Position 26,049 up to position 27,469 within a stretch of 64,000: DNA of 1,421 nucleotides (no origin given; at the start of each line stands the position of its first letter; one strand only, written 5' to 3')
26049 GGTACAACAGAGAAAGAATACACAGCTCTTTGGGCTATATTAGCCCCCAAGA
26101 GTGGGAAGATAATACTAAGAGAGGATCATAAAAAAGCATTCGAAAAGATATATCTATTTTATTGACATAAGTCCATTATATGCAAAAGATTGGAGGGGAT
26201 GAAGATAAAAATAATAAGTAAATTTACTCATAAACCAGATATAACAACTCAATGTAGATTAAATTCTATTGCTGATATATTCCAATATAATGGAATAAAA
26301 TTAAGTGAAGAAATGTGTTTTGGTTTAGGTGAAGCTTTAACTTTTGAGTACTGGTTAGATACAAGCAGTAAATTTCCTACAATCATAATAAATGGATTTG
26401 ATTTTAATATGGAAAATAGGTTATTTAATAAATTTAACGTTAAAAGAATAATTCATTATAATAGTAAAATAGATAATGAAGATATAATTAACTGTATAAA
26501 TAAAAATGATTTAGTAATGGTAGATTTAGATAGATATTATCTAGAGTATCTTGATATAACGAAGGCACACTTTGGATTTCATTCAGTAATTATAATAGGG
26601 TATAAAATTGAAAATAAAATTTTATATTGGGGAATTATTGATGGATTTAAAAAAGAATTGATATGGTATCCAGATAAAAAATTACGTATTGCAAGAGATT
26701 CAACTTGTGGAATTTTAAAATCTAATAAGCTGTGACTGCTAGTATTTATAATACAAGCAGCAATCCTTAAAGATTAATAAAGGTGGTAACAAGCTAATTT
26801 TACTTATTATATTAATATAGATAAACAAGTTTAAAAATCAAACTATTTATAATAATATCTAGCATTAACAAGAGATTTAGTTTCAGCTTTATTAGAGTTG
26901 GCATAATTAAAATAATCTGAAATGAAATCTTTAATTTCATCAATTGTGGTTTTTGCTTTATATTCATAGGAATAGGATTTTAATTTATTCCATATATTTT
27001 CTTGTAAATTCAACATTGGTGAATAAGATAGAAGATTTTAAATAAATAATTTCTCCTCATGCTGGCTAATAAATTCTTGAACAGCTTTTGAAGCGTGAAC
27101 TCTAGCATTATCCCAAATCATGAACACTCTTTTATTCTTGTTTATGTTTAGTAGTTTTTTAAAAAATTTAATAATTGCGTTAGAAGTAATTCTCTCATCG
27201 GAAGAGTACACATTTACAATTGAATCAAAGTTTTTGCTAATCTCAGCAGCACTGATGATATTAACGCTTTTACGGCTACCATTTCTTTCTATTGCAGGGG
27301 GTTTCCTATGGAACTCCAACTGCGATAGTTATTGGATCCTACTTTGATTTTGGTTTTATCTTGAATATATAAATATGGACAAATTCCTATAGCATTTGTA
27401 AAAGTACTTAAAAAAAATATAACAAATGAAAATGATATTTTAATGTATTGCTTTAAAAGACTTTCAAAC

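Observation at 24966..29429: Reconstructable peptide-led biosynthetic operon: small peptide + BtrH-like enzyme + AMP ligase + MFS + TPR regulator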

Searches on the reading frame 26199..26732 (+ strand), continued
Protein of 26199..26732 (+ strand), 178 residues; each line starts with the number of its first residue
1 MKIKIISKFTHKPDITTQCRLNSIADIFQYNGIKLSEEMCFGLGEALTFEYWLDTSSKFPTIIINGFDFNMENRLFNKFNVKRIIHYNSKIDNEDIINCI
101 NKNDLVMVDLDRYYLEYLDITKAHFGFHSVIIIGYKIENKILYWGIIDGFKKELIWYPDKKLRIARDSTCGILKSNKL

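Call 49: find_homologous_proteins(query=L003:14685-15626:-, max_evalue=0.00001)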
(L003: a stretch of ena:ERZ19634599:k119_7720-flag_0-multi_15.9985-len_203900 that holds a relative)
Query L003:14685-15626:- (313 aa): 308 proteins with E <= 0.00001 among 1801 candidates; the best 120 are listed.
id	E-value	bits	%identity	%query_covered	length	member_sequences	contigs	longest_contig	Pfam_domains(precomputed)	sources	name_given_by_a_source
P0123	5.3e-195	664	98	100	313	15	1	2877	PF12844.14,PF01381.29,PF13560.13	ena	-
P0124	6.0e-161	553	85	96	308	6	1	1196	PF12844.14,PF01381.29,PF13560.13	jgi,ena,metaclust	metaclust:\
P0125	2.1e-158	544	85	96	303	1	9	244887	PF12844.14,PF01381.29,PF13560.13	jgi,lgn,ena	-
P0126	2.3e-146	505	79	96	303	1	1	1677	PF12844.14,PF01381.29,PF13424.13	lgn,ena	-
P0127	3.1e-141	488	76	96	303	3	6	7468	PF12844.14,PF01381.29,PF13560.13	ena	-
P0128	1.3e-135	469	73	96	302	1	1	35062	PF01381.29,PF13560.13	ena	-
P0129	1.2e-129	450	72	95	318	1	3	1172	PF12844.14,PF01381.29,PF13560.13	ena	-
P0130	5.3e-125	435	70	96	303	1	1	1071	PF12844.14,PF01381.29,PF13560.13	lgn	-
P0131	1.1e-119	417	66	96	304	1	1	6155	PF01381.29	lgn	-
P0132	2.0e-119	416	67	96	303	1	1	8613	PF12844.14,PF01381.29,PF13560.13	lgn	-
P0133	1.9e-118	413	67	96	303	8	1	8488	PF12844.14,PF01381.29,PF18768.8,PF13560.13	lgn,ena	-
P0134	1.1e-117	411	64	96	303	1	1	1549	PF12844.14,PF01381.29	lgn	-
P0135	2.9e-116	406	65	96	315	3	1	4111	PF12844.14,PF01381.29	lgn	-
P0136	8.2e-116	404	64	96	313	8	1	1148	PF12844.14,PF01381.29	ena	-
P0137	3.3e-115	403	64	96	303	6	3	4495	PF12844.14,PF01381.29,PF18768.8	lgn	-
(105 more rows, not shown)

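Call 51: find_encoding_contigs(protein=P0125, flank=6000, max_places=3)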
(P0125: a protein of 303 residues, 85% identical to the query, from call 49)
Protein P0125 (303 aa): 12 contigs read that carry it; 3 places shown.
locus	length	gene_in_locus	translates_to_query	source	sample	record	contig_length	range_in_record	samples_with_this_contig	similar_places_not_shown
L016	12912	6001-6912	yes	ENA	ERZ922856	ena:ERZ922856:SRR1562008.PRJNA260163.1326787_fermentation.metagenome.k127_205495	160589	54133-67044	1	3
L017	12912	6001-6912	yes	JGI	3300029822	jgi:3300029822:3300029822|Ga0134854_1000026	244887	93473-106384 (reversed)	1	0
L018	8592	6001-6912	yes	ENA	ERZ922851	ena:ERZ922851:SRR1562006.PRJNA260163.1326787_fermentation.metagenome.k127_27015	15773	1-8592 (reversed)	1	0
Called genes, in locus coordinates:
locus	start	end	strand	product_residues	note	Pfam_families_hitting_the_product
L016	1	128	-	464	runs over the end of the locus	PF12679:ABC2_membrane_2, PF12698:ABC2_membrane_3, PF01061:ABC2_membrane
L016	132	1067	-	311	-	PF00005:ABC_tran, PF13304:AAA_21 (weak)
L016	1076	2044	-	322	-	-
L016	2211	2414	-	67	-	PF00313:CSD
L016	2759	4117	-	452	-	PF00664:ABC_membrane, PF13304:AAA_21 (faint), PF02463:SMC_N, PF00005:ABC_tran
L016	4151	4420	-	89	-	-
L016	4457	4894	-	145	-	PF03572:Peptidase_S41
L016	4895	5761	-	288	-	PF03572:Peptidase_S41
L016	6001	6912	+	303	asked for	PF12844:HTH_19, PF13560:HTH_31 (weak), PF01381:HTH_3 (weak)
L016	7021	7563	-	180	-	PF10026:DUF2268, PF25594:GldB_lipo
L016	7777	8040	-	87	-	-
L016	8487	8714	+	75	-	-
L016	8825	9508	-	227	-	PF00072:Response_reg, PF00196:GerE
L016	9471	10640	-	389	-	PF07730:HisKA_3, PF02518:HATPase_c (weak)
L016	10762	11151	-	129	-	-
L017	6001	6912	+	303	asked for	PF12844:HTH_19, PF13560:HTH_31 (weak), PF01381:HTH_3 (weak)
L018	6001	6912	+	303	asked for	PF12844:HTH_19, PF13560:HTH_31 (weak), PF01381:HTH_3 (weak)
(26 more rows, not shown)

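Call 57: predict_structure(alignment_id=A2)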
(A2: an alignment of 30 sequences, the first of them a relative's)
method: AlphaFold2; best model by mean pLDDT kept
length: 313 residues; sequences in the alignment: 30
mean_pLDDT: 90.7   pTM: 0.86
mean pLDDT of the five models: 90.7, 89.6, 89.4, 88.7, 82.1
residues with pLDDT >= 90: 238; 70-90: 54; 50-70: 11; < 50: 10
segments of 3 or more residues with pLDDT < 50: 303-305, 310-313
pLDDT, mean of each block of 10 residues (from residue 1): 77 97 96 93 90 95 91 80 90 90 95 90 98 95 98 97 94 97 94 96 89 95 96 97 88 96 95 95 90 85 51 42
secondary structure, 60 per line:
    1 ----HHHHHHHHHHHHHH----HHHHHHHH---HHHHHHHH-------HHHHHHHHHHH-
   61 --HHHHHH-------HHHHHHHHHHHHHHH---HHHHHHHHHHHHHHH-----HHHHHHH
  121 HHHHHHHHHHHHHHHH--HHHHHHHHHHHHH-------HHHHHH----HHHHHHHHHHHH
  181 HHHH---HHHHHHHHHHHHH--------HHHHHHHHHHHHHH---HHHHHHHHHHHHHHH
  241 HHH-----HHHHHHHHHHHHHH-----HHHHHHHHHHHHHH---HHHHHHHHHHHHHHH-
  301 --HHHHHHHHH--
elements in order: H5-18 H23-30 H34-41 H49-59 H63-68 H76-90 H94-108 H114-136 H139-151 H159-164 H169-184 H188-200 H209-222 H226-243 H249-262 H268-281 H285-299 H303-311

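Call 61: fold_search(model_id=the predicted structure, library=pdb)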
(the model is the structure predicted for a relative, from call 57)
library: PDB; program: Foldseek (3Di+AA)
matches with E <= 10: 1614; with E <= 0.001: 52
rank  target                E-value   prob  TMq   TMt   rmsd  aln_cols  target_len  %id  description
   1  3u3w_A                1.2e-08  1.00  0.57  0.63  10.8       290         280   16  Crystal Structure of Bacillus thuringiensis PlcR in complex with the peptide PapR7 and DNA (released 2013-01-09)
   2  2qfc_A                6.2e-07  1.00  0.57  0.63  14.6       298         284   17  Crystal Structure of Bacillus thuringiensis PlcR complexed with PapR (released 2007-11-06)
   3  4yv9_D                3.1e-06  1.00  0.45  0.52  10.9       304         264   13  X-ray crystal structure of Streptococcus dysgalactiae SHP pheromone receptor Rgg2 (released 2015-04-08)
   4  5juf                  3.6e-06  1.00  0.47  0.49  10.3       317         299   16  Crystal structure of the apo form of ComR from S. thermophilus. (released 2016-10-26)
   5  5w4m_B                4.2e-06  1.00  0.47  0.52  11.0       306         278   13  Crystal structure of Streptococcus dysgalactiae SHP pheromone receptor Rgg2(C45S) (released 2017-10-25)
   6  5w4m_A                6.4e-06  1.00  0.44  0.49  10.9       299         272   12  Crystal structure of Streptococcus dysgalactiae SHP pheromone receptor Rgg2(C45S) (released 2017-10-25)
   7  5w4n_A                8.5e-06  1.00  0.45  0.50  10.8       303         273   13  Crystal structure of Streptococcus dysgalactiae SHP pheromone receptor Rgg2(C45S) (released 2017-10-25)
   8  5w4n_B                9.7e-06  1.00  0.45  0.51  11.4       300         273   12  Crystal structure of Streptococcus dysgalactiae SHP pheromone receptor Rgg2(C45S) (released 2017-10-25)
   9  4yv9_C                1.6e-05  1.00  0.45  0.51  11.1       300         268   13  X-ray crystal structure of Streptococcus dysgalactiae SHP pheromone receptor Rgg2 (released 2015-04-08)
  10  6w1a_B                1.8e-05  1.00  0.43  0.48  11.4       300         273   12  Crystal structure of Streptococcus dysgalactiae SHP pheromone receptor Rgg2 bound to DNA (released 2020-10-21)
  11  4fsc_A                2.3e-05  1.00  0.55  0.64  12.6       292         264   16  Crystal Structure of Bacillus thuringiensis PlcR in its apo form (released 2013-03-13)
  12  6hu8                  2.5e-05  1.00  0.44  0.46  10.7       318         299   14  Apo form of the competence regulator ComR from Streptococcus vestibularis (released 2019-10-23)
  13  4fsc_C                2.6e-05  1.00  0.57  0.66  12.5       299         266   16  Crystal Structure of Bacillus thuringiensis PlcR in its apo form (released 2013-03-13)
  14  4yv9_B                2.6e-05  1.00  0.44  0.50  11.2       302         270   13  X-ray crystal structure of Streptococcus dysgalactiae SHP pheromone receptor Rgg2 (released 2015-04-08)
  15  4fsc_B                3.2e-05  1.00  0.55  0.64  12.4       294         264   15  Crystal Structure of Bacillus thuringiensis PlcR in its apo form (released 2013-03-13)
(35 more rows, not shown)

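Call 64: find_related_loci(query=A3, collection=genome_contigs, flank=10000)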
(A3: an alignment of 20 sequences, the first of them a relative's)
Query A3 (440 aa) in genome_contigs; peptide patterns used: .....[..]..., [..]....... (x = any residue, [..] = any of these).
600 stretches matched a pattern (row limit reached: there are more); 464 encode a relative of the query (tblastn E <= 1e-3); the best 80 are kept; 80 distinct loci.
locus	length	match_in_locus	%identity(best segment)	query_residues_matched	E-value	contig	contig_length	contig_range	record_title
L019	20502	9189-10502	41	1-435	1e-99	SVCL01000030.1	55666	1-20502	MAG: Clostridium sp. isolate SIG253 k141_107000, whole genome shotgun sequence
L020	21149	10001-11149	30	43-438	2e-52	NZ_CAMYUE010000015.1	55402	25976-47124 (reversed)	MAG: uncultured Ruminococcus sp. isolate SRR10912537_bin.36_metaWRAP_v1.3_MAG ERZ14210012.108, whole genome shotgun sequ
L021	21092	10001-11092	33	56-436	1e-45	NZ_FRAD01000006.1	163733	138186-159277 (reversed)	Hathewaya proteolytica DSM 3090, whole genome shotgun sequence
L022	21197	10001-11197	30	24-437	1e-42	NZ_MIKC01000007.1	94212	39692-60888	Enterococcus ureilyticus strain LMG 26676 15, whole genome shotgun sequence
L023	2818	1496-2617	29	42-436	5e-41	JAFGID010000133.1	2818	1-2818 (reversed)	MAG: Ignavibacteriales bacterium isolate Zod_Metabat.179 k87_4198707, whole genome shotgun sequence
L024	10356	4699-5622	33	67-396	6e-38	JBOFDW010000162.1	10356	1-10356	MAG: Fusobacteriaceae bacterium isolate WFFMC_MAG_140 k139_920405_flag=0_multi=18.0608_len=10356, whole genome shotgun s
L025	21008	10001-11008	32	14-364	9e-38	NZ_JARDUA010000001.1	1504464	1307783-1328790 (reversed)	Pontibacter litorisediminis strain KCTC 52252 PL_ctg001, whole genome shotgun sequence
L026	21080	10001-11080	31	73-439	3e-37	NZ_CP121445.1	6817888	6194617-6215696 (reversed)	Anaerocolumna sp. AGMB13025 chromosome, complete genome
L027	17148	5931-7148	27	15-433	2e-36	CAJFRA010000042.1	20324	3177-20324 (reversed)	Candidatus Pseudobutyricicoccus lothianensis isolate Chicken_14_mag_102 genome assembly, contig: MAGpy_11413_14_idba_bin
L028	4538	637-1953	29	5-433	4e-36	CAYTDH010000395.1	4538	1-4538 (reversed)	MAG TPA_asm: uncultured Tangfeifania sp. isolate SRP332253_co1_174 genome assembly, contig: NODE_29644_length_4538_cov_3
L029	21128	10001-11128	26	44-421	1e-35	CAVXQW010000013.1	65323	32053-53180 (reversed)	MAG: uncultured bacterium isolate MFD00822.bin.2.130 genome assembly, contig: contig_43760, whole genome shotgun sequenc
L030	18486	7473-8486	27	74-425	9e-36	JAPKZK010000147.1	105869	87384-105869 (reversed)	MAG: Candidatus Aminicenantes bacterium isolate LacPavin_0920_SED2_MAG_46_26 LacPavin_0920_SED2_scaffold_903668, whole g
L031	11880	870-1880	26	72-421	2e-35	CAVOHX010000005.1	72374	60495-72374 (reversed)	MAG: uncultured Chloroflexia bacterium isolate MFD09964.bin.3.278 genome assembly, contig: contig_16287, whole genome sh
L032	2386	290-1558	25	1-405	2e-33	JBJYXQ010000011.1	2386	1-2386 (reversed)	MAG: Anaerolineae bacterium isolate S5_7_050615r2r1_22 S5_7_050615r2r1_22_000000000011, whole genome shotgun sequence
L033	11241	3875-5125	25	7-421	3e-33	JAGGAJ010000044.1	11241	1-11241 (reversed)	MAG: Deltaproteobacteria bacterium isolate CTSoil_087 scaffold_823, whole genome shotgun sequence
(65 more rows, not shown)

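Call 66: find_encoding_contigs(protein=P0031, flank=8000, max_places=1)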
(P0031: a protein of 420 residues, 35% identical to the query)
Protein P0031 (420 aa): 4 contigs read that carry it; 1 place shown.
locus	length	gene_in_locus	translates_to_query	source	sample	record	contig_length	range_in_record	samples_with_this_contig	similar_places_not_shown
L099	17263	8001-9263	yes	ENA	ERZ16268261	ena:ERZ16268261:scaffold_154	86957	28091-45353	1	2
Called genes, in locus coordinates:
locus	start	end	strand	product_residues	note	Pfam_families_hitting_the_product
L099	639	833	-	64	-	-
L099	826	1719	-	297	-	PF01381:HTH_3, PF12844:HTH_19, PF13560:HTH_31 (weak)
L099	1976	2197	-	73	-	-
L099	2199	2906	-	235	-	PF06114:Peptidase_M78 (weak)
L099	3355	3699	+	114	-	PF13560:HTH_31 (faint), PF12844:HTH_19, PF01381:HTH_3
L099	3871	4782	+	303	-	PF01381:HTH_3, PF13560:HTH_31, PF18768:RNPP_C (weak), PF13424:TPR_12 (weak)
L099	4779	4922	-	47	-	-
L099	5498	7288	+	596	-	PF00501:AMP-binding, PF23562:AMP-binding_C_3, PF00550:PP-binding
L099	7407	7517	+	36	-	-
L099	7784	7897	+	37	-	-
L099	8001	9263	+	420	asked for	PF04055:Radical_SAM, PF13353:Fer4_12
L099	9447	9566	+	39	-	-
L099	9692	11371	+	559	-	PF13555:AAA_29 (faint), PF00005:ABC_tran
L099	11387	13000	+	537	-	PF00664:ABC_membrane, PF02463:SMC_N (faint), PF00005:ABC_tran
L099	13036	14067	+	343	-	PF13529:Peptidase_C39_2 (weak), PF14399:BtrH_N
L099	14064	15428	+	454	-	PF19289:PmbA_TldD_3rd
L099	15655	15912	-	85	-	PF13730:HTH_36, PF08220:HTH_DeoR (weak), PF08279:HTH_11 (weak)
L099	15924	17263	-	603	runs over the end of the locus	PF02534:T4SS-DNA_transf, PF10412:TrwB_AAD_bind, PF12696:TraG-D_C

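Call 67: find_encoding_contigs(protein=P0044, flank=8000, max_places=1)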
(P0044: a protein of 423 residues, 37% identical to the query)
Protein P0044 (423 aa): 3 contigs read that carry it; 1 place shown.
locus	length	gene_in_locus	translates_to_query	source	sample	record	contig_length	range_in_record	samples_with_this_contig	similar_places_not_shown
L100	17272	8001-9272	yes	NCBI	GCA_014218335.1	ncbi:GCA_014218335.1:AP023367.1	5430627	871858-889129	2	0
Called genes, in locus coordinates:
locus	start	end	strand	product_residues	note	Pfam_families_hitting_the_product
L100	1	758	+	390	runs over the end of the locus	PF06925:MGDG_synth, PF04101:Glyco_tran_28_C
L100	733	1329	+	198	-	PF01522:Polysacc_deac_1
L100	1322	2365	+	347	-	PF03706:LPG_synthase_TM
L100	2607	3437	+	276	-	PF05857:TraX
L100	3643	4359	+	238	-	PF07505:DUF5131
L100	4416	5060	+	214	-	-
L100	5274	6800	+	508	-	PF12229:PG_binding_4, PF03734:YkuD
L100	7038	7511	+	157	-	PF01797:Y1_Tnp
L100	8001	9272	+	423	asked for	PF13353:Fer4_12, PF04055:Radical_SAM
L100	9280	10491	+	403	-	PF02163:Peptidase_M50 (faint)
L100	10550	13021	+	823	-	PF12704:MacB_PCD (weak), PF02687:FtsX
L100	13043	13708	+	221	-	PF00005:ABC_tran, PF13304:AAA_21 (faint)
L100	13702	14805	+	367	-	PF13529:Peptidase_C39_2 (weak), PF14399:BtrH_N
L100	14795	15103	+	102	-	-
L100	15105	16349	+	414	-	PF00109:ketoacyl-synt, PF00108:Thiolase_N (faint), PF02801:Ketoacyl-synt_C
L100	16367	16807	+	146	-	PF22817:ApeP-like (faint), PF07977:FabA, PF22818:ApeI-like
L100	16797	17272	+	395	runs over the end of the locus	PF00109:ketoacyl-synt (faint)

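Call 68: find_encoding_contigs(protein=P0064, flank=8000, max_places=1)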
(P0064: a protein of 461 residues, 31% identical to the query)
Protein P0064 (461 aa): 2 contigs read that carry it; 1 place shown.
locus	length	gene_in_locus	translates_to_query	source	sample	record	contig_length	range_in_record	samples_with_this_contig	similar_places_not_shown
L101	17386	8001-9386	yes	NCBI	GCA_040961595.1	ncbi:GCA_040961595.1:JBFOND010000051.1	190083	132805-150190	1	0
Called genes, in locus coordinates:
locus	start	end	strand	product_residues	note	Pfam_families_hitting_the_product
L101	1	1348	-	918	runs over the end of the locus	PF00690:Cation_ATPase_N, PF00122:E1-E2_ATPase, PF13246:Cation_ATPase, PF00702:Hydrolase, PF08282:Hydrolase_3 (faint), PF00689:Cation_ATPase_C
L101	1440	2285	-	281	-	PF02673:BacA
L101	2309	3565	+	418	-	PF00155:Aminotran_1_2, PF12897:Asp_aminotransf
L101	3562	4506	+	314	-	PF01820:Dala_Dala_lig_N, PF14397:ATPgrasp_ST (faint), PF01071:GARS_A (weak), PF02786:CPSase_L_D2, PF08443:RimK (faint), PF07478:Dala_Dala_lig_C, PF02222:ATP-grasp (weak), PF03133:TTL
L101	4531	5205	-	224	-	PF00005:ABC_tran, PF02463:SMC_N, PF13304:AAA_21 (faint)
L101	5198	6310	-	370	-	PF12704:MacB_PCD, PF02687:FtsX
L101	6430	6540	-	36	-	PF08281:Sigma70_r4_2 (weak), PF00196:GerE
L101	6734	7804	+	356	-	PF14399:BtrH_N, PF16169:DUF4872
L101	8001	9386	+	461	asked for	PF13353:Fer4_12, PF04055:Radical_SAM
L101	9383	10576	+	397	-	PF02163:Peptidase_M50 (weak)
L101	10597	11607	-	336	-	PF00389:2-Hacid_dh, PF02826:2-Hacid_dh_C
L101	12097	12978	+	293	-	-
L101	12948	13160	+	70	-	-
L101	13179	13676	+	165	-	PF03100:CcmE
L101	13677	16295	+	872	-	PF01578:Cytochrom_C_asm, PF16327:CcmF_C, PF05140:ResB (faint)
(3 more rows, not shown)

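Call 84: predict_structure(alignment_id=A5)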
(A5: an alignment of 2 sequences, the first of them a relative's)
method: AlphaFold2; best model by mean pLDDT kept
length: 178 residues; sequences in the alignment: 2
mean_pLDDT: 36.4   pTM: 0.34
mean pLDDT of the five models: 36.4, 33.9, 32.9, 32.0, 31.7
residues with pLDDT >= 90: 0; 70-90: 0; 50-70: 26; < 50: 152
segments of 3 or more residues with pLDDT < 50: 1-74, 86-93, 101-105, 115-129, 133-137, 139-178
pLDDT, mean of each block of 10 residues (from residue 1): 23 26 29 25 27 33 38 49 49 50 51 48 40 46 42 25 25 26
secondary structure, 60 per line:
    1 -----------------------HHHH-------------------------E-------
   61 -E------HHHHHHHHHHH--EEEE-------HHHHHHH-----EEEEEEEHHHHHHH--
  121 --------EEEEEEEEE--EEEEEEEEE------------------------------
elements in order: H24-27 H69-79 E82-85 H93-99 E105-111 H112-118 E129-137 E140-148

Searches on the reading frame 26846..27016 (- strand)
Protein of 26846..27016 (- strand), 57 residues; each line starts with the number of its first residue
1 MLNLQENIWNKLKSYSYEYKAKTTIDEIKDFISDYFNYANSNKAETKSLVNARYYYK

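Call 8: search_protein_families(library=pfam, proteins=[window:26846-27016:-], max_evalue=0.1)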
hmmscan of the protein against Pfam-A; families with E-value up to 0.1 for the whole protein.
window:26846-27016:- (57 aa): 1 family
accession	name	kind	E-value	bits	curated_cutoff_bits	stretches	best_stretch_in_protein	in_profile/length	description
PF07904.18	Eaf7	-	0.069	14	22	1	1-48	23-68/97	Chromatin modification-related protein EAF7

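Call 9: search_protein_families(library=ncbifam, proteins=[window:26846-27016:-], max_evalue=0.1)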
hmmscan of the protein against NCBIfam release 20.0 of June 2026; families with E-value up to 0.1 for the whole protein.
window:26846-27016:- (57 aa): 1 family
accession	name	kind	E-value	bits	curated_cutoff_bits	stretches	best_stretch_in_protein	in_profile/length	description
NF033545.0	transpos_IS630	equivalog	0.032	13.7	100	1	2-38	262-297/299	IS630 family transposase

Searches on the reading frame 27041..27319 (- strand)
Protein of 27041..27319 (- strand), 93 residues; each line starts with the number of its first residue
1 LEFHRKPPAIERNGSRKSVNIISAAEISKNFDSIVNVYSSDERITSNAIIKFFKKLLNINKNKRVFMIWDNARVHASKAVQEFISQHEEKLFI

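Call 8: search_protein_families(library=pfam, proteins=[window:27041-27319:-], max_evalue=0.1)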
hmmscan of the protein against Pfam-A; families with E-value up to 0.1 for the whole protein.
window:27041-27319:- (93 aa): 2 families
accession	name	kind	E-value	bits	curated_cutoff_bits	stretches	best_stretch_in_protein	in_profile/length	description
PF13358.12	DDE_3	-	9.1e-10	39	28.6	1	7-90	27-106/146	DDE superfamily endonuclease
PF03287.19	Pox_C7_F8A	-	0.013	15.9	25.4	1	17-92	79-147/148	Poxvirus C7/F8A protein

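Call 9: search_protein_families(library=ncbifam, proteins=[window:27041-27319:-], max_evalue=0.1)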
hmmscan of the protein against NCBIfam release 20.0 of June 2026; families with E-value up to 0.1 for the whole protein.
window:27041-27319:- (93 aa): 2 families
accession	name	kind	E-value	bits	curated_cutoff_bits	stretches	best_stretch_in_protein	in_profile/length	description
NF033545.0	transpos_IS630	equivalog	1.8e-11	44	100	1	7-88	171-248/299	IS630 family transposase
NF046065.1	MtxRegRemB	equivalog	0.037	14.2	40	1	61-90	12-41/84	extracellular matrix regulator RemB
